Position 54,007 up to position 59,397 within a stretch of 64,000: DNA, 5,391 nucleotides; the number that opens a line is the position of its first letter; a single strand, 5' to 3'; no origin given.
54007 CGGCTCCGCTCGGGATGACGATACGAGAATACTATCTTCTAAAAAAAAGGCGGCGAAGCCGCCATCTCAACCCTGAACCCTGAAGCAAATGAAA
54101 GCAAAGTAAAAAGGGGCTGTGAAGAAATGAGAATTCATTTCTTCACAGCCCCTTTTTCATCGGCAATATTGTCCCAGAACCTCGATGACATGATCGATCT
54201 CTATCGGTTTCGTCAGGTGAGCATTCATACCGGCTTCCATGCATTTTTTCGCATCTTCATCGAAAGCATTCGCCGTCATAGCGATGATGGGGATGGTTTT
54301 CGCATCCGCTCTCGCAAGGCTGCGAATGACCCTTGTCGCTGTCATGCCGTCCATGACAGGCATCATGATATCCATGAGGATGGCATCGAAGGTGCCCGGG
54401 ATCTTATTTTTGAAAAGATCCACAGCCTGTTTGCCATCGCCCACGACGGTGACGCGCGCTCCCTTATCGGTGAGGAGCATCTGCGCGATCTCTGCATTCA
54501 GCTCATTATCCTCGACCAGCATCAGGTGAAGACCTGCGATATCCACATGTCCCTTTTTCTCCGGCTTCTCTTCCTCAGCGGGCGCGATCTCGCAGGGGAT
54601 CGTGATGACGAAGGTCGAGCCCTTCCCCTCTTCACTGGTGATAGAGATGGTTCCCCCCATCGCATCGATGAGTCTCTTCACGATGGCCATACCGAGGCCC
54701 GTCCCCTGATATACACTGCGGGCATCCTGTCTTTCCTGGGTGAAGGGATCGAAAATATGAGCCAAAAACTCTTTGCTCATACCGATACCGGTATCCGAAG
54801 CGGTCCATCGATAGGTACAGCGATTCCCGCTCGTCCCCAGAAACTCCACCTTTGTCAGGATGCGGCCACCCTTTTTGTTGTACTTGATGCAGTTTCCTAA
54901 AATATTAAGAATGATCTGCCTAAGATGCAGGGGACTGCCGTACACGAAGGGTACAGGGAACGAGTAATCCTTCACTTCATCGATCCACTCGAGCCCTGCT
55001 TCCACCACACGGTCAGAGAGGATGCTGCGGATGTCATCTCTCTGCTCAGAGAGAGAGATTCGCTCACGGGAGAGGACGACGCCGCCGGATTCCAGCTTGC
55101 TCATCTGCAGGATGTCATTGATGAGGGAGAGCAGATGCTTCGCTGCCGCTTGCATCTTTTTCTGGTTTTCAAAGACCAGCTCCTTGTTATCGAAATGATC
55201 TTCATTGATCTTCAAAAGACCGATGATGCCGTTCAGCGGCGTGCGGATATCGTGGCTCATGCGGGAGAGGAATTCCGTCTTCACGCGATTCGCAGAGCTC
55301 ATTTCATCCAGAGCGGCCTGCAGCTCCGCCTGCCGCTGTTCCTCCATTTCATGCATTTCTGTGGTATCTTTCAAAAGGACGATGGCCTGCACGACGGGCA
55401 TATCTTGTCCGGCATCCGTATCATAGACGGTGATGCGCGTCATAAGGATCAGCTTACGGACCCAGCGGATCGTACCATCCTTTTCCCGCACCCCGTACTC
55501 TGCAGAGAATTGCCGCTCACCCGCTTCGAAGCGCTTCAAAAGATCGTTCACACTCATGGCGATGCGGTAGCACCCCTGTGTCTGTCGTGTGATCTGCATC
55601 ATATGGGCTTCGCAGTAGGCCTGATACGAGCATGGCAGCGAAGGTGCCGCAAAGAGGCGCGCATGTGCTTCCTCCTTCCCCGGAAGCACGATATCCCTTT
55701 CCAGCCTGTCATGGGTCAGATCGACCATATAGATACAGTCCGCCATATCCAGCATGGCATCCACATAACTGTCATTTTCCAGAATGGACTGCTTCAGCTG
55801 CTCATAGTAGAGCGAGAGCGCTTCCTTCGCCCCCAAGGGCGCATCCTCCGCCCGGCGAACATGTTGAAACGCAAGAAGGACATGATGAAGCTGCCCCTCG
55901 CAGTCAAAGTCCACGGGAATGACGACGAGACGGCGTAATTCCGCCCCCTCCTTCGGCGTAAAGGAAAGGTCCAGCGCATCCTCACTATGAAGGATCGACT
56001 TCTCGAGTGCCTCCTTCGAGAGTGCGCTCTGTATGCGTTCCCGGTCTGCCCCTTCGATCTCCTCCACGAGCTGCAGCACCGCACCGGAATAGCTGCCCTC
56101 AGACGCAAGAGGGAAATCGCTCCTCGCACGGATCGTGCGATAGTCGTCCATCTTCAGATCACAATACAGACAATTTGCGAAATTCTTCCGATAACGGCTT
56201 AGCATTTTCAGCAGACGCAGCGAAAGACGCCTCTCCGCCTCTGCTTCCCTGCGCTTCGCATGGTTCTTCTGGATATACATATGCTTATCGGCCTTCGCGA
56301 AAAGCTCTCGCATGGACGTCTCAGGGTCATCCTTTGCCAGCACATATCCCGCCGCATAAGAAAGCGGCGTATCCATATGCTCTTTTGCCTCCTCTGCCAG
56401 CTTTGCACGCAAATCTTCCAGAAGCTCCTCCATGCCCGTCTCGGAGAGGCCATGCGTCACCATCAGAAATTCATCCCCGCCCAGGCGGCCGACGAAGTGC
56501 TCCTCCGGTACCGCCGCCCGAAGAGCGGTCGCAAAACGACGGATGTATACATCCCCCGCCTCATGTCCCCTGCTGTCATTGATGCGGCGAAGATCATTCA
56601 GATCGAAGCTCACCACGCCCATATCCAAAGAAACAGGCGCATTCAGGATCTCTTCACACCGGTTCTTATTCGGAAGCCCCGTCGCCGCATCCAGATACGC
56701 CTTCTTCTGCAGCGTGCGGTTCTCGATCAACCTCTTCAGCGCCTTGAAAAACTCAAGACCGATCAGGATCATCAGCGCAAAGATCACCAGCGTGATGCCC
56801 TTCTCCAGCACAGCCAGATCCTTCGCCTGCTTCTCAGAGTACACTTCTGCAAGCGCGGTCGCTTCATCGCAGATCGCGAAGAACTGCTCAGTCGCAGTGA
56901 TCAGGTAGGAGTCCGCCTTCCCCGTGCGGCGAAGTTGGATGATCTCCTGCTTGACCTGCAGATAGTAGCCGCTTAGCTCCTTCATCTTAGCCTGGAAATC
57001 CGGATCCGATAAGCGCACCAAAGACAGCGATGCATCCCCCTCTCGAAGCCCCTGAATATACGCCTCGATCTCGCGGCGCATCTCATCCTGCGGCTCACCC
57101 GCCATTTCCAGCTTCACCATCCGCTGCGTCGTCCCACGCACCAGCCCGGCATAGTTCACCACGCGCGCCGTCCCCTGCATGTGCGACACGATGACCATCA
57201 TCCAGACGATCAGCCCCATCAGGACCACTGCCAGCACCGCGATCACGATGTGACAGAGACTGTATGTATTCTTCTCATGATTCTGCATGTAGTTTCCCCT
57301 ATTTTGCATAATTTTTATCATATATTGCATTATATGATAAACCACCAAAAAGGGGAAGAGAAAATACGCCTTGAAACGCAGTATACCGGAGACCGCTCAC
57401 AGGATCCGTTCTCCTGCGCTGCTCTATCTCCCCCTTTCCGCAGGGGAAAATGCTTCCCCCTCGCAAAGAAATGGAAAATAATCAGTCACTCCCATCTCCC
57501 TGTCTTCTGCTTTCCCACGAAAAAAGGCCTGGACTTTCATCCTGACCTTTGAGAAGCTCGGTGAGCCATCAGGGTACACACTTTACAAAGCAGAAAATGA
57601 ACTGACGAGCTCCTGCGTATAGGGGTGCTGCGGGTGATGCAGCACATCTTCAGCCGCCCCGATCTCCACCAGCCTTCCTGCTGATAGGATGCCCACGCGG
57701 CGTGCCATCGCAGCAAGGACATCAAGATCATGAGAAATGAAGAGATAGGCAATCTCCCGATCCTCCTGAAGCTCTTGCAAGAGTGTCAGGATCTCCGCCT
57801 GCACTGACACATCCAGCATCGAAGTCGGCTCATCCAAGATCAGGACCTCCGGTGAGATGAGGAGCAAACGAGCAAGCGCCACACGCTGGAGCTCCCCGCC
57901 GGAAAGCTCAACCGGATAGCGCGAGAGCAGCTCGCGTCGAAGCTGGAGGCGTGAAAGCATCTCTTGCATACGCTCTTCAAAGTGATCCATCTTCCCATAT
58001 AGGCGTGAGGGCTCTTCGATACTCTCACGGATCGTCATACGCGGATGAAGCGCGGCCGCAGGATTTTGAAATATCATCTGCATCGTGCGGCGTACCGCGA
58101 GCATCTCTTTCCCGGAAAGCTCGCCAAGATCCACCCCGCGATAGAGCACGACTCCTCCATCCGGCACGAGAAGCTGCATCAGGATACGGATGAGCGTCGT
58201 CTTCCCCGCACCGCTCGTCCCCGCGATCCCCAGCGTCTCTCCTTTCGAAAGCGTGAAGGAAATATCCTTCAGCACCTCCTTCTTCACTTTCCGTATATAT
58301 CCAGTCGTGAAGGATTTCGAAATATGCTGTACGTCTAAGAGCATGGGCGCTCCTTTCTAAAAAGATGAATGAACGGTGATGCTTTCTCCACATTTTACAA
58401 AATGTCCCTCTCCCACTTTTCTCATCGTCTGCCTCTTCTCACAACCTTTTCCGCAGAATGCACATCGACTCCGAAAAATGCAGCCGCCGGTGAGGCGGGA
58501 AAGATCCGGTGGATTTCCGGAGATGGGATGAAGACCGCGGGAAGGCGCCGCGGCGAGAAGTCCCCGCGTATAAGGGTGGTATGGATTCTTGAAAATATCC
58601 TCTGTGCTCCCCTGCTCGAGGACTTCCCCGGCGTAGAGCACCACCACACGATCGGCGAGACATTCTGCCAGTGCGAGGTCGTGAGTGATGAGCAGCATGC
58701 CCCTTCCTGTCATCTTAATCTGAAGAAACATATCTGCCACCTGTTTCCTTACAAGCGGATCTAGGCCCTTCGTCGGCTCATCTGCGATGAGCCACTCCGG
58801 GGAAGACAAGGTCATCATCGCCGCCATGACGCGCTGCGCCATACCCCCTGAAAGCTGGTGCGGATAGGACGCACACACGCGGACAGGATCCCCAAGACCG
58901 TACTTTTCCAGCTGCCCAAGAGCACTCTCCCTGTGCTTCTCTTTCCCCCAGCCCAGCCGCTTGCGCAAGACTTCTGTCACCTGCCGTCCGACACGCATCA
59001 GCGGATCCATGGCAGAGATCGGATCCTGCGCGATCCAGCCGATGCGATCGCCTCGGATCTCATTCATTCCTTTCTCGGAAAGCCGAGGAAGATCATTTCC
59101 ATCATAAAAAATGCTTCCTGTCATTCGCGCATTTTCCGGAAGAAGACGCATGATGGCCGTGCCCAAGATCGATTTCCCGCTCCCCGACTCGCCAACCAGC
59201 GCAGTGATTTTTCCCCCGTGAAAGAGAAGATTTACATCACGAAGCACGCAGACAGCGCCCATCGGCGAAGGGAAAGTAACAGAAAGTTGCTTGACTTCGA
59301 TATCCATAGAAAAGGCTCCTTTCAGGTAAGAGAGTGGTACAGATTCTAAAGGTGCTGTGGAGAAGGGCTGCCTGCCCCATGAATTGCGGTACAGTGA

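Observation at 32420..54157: A modular repeat family fills every long intergenic spacer of the dcw and uvr clusters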

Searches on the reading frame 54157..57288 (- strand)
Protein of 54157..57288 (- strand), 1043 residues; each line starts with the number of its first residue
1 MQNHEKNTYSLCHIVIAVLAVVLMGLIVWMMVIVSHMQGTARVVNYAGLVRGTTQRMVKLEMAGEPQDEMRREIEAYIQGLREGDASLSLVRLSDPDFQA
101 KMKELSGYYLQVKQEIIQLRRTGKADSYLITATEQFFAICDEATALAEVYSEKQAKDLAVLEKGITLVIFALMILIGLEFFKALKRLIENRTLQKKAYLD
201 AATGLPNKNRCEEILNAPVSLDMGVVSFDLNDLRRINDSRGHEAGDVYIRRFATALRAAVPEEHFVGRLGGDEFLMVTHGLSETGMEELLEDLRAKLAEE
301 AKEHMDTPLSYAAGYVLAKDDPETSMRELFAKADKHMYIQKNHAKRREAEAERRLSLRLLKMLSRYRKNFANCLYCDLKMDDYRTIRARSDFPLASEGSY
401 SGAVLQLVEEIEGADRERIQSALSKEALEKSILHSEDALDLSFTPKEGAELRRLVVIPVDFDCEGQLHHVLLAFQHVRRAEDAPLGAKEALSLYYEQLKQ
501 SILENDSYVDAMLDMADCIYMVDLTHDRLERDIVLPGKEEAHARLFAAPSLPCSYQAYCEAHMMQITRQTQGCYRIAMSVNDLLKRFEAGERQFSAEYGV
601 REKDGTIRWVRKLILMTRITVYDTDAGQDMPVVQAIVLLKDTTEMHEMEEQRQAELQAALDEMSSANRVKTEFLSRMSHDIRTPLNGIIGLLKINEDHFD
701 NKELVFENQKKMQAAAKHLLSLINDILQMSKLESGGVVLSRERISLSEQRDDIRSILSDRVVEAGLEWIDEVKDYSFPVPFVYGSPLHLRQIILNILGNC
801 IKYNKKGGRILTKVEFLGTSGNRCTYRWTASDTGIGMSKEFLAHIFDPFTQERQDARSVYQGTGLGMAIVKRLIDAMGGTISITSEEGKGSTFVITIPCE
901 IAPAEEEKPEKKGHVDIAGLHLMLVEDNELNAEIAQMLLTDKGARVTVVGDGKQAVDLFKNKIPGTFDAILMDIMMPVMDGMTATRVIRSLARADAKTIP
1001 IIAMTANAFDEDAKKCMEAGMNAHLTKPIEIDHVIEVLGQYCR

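Call 68: search_protein_families(library=pfam, proteins=[window:54157-57288:-], max_evalue=0.01)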
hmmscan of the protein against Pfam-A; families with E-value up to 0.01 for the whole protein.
window:54157-57288:- (1043 aa): 5 families
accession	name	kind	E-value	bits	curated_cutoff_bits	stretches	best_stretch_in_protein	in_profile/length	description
PF02518.31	HATPase_c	-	8e-27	94.3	26.4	1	785-899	2-109/111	Histidine kinase-, DNA gyrase B-, and HSP90-like ATPase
PF00990.26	GGDEF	-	4.5e-24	85.5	23.8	1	197-345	1-159/161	Diguanylate cyclase, GGDEF domain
PF00072.30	Response_reg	-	1.4e-22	80.4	30.2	1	923-1037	2-109/111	Response regulator receiver domain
PF00512.31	HisKA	-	6.7e-16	58.5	26.9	1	670-735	2-66/66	His Kinase A (phospho-acceptor) domain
PF13675.11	PilJ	-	5.6e-05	23.6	26.6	1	33-128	2-107/114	Type IV pili methyl-accepting chemotaxis transducer N-term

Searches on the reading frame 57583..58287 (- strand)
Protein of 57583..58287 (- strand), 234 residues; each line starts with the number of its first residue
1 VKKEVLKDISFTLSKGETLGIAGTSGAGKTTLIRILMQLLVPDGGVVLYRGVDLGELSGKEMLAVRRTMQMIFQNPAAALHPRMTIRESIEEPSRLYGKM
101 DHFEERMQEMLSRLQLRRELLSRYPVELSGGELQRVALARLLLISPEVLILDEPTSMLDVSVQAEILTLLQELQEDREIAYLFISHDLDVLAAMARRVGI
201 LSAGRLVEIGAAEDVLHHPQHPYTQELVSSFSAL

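Call 79: search_protein_families(library=pfam, proteins=[window:57583-58287:-], max_evalue=0.00001)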
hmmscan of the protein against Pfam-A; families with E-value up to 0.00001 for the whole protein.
window:57583-58287:- (234 aa): 2 families
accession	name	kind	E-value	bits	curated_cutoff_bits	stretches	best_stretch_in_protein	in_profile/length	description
PF00005.33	ABC_tran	-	4.1e-34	118.6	25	1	6-156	1-137/137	ABC transporter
PF08352.17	oligo_HPY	-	6.5e-06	26.9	27.1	0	207-232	1-26/65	Oligopeptide/dipeptide transporter, C-terminal region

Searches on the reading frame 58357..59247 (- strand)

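Call 79: search_protein_families(library=pfam, proteins=[window:58357-59247:-], max_evalue=0.00001)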
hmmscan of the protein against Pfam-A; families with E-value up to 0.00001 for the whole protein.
window:58357-59247:- (296 aa): 2 families
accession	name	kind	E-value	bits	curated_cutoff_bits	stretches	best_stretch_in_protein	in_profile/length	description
PF00005.33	ABC_tran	-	2.2e-22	80.6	25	1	2-159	1-136/137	ABC transporter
PF08352.17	oligo_HPY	-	7.9e-17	61.9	27.1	1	211-269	2-65/65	Oligopeptide/dipeptide transporter, C-terminal region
